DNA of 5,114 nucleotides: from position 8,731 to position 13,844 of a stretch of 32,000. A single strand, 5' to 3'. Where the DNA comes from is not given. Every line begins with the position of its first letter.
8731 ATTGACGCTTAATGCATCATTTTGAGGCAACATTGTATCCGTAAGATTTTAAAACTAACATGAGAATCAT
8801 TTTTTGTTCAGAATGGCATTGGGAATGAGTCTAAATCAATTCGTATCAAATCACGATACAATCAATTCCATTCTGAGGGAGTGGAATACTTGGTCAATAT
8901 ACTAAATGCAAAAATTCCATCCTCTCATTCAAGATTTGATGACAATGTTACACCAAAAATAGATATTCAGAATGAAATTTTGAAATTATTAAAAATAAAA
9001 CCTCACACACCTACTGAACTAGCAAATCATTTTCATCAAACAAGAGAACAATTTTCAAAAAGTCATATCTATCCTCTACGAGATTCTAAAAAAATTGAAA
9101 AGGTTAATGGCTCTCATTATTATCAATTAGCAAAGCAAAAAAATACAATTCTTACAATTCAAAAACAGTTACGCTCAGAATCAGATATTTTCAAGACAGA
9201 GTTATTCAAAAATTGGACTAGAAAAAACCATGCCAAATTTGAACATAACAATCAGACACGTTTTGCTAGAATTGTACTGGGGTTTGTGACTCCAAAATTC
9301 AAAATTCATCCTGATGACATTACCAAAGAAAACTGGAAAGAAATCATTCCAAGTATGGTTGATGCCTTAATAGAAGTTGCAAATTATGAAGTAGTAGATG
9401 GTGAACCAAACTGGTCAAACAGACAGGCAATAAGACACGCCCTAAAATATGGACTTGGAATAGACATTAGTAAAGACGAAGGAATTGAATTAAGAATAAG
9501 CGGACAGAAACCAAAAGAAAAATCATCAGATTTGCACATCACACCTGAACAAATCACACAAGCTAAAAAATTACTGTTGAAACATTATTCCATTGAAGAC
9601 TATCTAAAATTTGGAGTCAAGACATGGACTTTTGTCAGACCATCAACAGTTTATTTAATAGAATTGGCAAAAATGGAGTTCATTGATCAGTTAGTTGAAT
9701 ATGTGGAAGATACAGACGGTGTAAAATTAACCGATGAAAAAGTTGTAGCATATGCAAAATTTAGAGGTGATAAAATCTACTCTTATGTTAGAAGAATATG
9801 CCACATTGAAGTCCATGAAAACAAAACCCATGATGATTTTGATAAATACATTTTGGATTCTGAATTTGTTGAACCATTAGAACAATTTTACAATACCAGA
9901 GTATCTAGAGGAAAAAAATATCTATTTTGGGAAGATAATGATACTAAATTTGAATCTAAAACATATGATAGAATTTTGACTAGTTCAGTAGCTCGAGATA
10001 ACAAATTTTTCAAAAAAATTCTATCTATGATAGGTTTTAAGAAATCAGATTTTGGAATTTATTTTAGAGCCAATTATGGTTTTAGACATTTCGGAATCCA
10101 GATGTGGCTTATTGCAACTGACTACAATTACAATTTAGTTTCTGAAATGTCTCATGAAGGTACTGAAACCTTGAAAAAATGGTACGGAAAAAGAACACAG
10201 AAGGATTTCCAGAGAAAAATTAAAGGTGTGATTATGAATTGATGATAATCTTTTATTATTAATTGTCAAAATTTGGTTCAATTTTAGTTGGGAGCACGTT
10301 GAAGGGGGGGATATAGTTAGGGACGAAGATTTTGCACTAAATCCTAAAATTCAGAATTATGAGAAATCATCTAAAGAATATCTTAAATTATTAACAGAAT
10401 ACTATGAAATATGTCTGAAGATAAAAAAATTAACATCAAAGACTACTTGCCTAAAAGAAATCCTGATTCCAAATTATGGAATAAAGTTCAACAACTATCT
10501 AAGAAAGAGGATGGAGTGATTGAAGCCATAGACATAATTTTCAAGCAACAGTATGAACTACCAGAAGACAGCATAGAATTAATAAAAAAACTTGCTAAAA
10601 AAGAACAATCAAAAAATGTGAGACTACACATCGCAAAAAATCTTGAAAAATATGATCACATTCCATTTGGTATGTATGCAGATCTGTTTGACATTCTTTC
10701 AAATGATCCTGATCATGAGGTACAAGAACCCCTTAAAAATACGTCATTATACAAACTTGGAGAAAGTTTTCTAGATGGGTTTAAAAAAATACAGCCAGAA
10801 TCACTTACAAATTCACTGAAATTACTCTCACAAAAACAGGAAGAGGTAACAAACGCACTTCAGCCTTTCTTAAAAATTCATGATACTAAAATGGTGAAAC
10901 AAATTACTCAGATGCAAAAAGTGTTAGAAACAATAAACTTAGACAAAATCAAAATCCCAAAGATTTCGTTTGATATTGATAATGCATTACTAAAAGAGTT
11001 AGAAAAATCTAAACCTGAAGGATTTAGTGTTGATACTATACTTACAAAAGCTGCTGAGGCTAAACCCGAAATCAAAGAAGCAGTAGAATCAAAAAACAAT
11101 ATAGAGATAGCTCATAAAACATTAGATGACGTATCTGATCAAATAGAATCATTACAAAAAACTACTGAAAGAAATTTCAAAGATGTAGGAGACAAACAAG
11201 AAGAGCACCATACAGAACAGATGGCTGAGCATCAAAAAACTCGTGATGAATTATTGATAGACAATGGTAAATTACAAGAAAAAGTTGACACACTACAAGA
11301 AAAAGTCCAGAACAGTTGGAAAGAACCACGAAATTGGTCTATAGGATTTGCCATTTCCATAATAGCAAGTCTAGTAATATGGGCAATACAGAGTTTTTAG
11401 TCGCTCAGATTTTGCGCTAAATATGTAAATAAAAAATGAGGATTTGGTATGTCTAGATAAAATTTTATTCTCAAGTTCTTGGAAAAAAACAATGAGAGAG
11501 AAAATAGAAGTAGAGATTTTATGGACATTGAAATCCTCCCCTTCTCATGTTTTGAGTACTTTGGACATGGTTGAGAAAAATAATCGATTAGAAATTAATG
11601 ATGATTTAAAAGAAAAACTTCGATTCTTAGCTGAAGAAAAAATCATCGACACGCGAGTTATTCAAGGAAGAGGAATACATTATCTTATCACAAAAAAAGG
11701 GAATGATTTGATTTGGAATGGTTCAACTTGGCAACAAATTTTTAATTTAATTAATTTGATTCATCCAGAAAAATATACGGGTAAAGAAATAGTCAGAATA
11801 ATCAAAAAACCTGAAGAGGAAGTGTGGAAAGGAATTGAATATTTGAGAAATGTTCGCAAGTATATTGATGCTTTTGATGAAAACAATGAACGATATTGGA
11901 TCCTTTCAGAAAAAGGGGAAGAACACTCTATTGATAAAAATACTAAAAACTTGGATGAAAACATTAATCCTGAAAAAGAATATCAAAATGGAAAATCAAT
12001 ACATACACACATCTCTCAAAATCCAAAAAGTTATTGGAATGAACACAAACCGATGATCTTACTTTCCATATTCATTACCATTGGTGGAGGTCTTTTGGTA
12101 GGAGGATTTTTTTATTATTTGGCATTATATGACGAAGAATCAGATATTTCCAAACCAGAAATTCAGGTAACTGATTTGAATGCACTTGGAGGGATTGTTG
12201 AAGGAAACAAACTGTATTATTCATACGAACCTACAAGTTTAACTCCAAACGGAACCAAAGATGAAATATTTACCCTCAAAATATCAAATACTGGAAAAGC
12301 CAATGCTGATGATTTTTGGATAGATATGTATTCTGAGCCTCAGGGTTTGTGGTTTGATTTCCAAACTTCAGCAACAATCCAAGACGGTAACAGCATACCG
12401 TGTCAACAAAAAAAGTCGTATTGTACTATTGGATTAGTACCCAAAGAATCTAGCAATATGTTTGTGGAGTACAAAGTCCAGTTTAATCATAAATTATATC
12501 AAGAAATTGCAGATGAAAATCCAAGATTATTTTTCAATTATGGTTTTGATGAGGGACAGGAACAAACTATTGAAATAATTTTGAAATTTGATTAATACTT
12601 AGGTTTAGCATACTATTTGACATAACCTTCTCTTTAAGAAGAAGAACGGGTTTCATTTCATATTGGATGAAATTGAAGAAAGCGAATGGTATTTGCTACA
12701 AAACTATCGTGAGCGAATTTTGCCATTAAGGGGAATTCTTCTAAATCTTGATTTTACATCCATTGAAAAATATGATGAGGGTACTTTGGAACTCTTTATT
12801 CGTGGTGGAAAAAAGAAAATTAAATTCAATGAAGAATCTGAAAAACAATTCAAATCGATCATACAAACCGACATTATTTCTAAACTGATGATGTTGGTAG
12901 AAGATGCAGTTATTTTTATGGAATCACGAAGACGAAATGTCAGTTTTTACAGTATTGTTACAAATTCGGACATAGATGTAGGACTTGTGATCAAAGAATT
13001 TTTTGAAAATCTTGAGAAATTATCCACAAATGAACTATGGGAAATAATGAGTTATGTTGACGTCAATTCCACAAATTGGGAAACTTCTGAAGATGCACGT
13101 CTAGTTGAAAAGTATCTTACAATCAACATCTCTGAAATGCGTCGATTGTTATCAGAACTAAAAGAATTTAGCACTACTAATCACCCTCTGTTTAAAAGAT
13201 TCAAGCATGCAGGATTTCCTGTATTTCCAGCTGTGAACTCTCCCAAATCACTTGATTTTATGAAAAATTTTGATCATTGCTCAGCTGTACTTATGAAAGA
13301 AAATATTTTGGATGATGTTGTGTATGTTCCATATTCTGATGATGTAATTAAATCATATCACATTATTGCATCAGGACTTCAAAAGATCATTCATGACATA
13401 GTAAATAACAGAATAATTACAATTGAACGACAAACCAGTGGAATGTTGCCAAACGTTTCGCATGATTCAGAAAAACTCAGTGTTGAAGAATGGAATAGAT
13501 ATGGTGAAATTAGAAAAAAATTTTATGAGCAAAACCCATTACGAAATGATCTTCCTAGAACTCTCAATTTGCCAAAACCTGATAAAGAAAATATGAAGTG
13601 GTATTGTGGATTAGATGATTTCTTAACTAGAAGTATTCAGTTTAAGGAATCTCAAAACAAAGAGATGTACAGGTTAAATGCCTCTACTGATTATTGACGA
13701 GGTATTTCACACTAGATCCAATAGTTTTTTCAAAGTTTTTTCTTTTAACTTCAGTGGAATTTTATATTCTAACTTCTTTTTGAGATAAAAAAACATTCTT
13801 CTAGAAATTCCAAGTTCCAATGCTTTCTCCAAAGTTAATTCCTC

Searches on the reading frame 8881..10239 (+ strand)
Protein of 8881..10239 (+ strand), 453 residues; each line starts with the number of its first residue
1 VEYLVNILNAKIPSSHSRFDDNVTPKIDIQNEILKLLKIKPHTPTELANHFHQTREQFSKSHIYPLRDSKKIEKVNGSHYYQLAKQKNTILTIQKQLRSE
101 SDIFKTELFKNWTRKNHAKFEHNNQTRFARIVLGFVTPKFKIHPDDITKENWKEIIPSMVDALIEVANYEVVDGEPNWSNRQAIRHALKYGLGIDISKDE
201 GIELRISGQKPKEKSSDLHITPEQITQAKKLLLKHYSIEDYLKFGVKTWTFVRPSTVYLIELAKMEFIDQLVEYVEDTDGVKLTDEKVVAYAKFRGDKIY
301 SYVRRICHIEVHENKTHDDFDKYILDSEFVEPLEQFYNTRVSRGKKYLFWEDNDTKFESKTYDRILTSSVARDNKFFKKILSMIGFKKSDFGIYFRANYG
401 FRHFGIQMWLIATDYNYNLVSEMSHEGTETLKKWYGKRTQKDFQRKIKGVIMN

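Call 7: search_protein_families(library=pfam, proteins=[window:8881-10239:+], max_evalue=0.1)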
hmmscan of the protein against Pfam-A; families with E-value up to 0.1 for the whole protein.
window:8881-10239:+ (453 aa): 0 families

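Call 8: search_protein_families(library=padloc, proteins=[window:8881-10239:+], max_evalue=0.1)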
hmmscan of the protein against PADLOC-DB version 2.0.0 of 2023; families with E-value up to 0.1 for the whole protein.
window:8881-10239:+ (453 aa): 0 families

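Call 10: search_protein_families(library=ncbifam, proteins=[window:8881-10239:+], max_evalue=0.1)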
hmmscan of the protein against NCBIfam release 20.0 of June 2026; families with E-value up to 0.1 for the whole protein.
window:8881-10239:+ (453 aa): 1 family
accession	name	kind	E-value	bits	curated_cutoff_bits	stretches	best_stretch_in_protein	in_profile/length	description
NF033789.1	repress_SdpR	subfamily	0.022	14.7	100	1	31-74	11-53/79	autorepressor SdpR family transcription factor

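Call 11: search_protein_families(library=phrogs, proteins=[window:8881-10239:+], max_evalue=0.1)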
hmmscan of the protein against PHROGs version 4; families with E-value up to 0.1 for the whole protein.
window:8881-10239:+ (453 aa): 1 family
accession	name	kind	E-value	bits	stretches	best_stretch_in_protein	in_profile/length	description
phrog_6798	-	unknown function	0.097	13.7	0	128-174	60-106/126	-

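Call 57: search_solved_structures(query=window:8881-10239:+, max_evalue=10)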
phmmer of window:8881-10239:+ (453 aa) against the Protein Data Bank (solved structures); distinct sequences matched with E-value up to 10: 4.
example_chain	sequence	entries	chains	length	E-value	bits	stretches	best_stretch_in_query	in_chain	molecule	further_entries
1dc1_A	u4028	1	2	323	0.26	13.4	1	255-367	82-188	BSOBI RESTRICTION ENDONUCLEASE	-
3iy7_B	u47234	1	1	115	0.43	12.7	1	349-411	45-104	fragment from neutralizing antibody F (heavy chain)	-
9ipc_B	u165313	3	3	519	0.44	12.7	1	355-414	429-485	LH-type bispecific diabody Ex3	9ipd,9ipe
9ip8_B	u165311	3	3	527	0.55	12.4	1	355-413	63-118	HL-type bispecific diabody Ex3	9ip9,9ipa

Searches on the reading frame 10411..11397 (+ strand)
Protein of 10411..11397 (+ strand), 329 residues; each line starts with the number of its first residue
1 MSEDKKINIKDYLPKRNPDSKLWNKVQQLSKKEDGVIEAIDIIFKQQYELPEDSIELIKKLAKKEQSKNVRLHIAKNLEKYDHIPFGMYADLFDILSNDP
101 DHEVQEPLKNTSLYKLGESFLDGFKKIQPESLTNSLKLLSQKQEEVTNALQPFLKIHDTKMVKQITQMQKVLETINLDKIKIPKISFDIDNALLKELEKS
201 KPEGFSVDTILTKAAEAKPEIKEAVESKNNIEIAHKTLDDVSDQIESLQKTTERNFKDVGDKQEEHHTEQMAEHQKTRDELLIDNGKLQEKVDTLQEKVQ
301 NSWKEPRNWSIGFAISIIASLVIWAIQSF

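Call 7: search_protein_families(library=pfam, proteins=[window:10411-11397:+], max_evalue=0.1)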
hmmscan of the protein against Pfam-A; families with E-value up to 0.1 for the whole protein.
window:10411-11397:+ (329 aa): 2 families
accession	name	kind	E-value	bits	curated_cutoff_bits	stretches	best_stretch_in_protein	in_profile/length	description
PF07464.16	ApoLp-III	-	0.00084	19.9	36.3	1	213-302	3-95/146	Apolipophorin-III precursor (apoLp-III)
PF01845.23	CcdB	-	0.057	14.1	28.6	0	18-45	73-100/101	CcdB protein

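Call 8: search_protein_families(library=padloc, proteins=[window:10411-11397:+], max_evalue=0.1)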
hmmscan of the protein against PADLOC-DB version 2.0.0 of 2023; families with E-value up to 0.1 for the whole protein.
window:10411-11397:+ (329 aa): 2 families
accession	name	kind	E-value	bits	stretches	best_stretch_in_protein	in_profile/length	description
PDLC04407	PDC-M09A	-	0.046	11.2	1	211-301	188-278/282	-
PDLC00648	ZorA3|ZorA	-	0.05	10.3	1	130-305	333-465/692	MotA/ExbB/TolQ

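Call 10: search_protein_families(library=ncbifam, proteins=[window:10411-11397:+], max_evalue=0.1)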
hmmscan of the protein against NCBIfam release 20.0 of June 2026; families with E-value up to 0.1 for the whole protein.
window:10411-11397:+ (329 aa): 0 families

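Call 11: search_protein_families(library=phrogs, proteins=[window:10411-11397:+], max_evalue=0.1)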
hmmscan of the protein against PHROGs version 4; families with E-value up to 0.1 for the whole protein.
window:10411-11397:+ (329 aa): 5 families
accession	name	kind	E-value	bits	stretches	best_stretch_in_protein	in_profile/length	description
phrog_1204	-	tail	0.00032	19.7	1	139-259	391-497/1483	tail protein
phrog_5164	-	unknown function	0.015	16.5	1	206-267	12-72/91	-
phrog_6664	-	unknown function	0.019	16.4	1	247-302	27-85/97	-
phrog_4866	-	head and packaging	0.057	14.2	0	228-300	68-136/245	head scaffolding protein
phrog_29534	-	unknown function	0.074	14.5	0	225-301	10-85/117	-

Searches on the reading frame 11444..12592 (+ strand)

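Call 7: search_protein_families(library=pfam, proteins=[window:11444-12592:+], max_evalue=0.1)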
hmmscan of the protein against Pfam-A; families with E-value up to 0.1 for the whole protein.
window:11444-12592:+ (383 aa): 1 family
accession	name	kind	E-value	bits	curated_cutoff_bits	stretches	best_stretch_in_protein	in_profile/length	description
PF04950.18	RIBIOP_C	-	0.007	16.3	25.8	0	146-209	31-97/291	40S ribosome biogenesis protein Tsr1 and BMS1 C-terminal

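Call 8: search_protein_families(library=padloc, proteins=[window:11444-12592:+], max_evalue=0.1)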
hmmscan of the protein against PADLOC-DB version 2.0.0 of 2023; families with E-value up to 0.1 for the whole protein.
window:11444-12592:+ (383 aa): 0 families

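Call 10: search_protein_families(library=ncbifam, proteins=[window:11444-12592:+], max_evalue=0.1)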
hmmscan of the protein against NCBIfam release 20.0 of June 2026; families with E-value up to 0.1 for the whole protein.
window:11444-12592:+ (383 aa): 0 families

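Call 11: search_protein_families(library=phrogs, proteins=[window:11444-12592:+], max_evalue=0.1)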
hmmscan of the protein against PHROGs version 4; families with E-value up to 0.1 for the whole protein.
window:11444-12592:+ (383 aa): 3 families
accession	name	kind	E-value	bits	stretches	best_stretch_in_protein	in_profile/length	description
phrog_32372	-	unknown function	0.02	16.1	1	52-94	47-89/117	-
phrog_33404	-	unknown function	0.069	14.4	0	26-86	7-66/85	-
phrog_436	-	unknown function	0.097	13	0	11-90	9-91/125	-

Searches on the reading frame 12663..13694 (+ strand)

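Call 7: search_protein_families(library=pfam, proteins=[window:12663-13694:+], max_evalue=0.1)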
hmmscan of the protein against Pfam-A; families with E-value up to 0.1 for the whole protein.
window:12663-13694:+ (344 aa): 1 family
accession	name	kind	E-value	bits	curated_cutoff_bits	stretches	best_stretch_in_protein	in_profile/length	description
PF24449.1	T4_y05I_N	-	0.023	15.8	24.9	1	217-291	27-98/99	y05I-like putative transcription factor N-terminal domain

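Call 8: search_protein_families(library=padloc, proteins=[window:12663-13694:+], max_evalue=0.1)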
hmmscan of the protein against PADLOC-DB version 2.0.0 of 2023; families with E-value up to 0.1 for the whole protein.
window:12663-13694:+ (344 aa): 0 families

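Call 10: search_protein_families(library=ncbifam, proteins=[window:12663-13694:+], max_evalue=0.1)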
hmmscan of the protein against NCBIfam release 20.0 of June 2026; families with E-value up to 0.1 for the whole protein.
window:12663-13694:+ (344 aa): 0 families

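Call 11: search_protein_families(library=phrogs, proteins=[window:12663-13694:+], max_evalue=0.1)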
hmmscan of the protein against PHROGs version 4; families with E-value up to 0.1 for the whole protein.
window:12663-13694:+ (344 aa): 1 family
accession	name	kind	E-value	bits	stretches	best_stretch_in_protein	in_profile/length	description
phrog_1502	-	unknown function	0.029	15.4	1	217-295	27-103/178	-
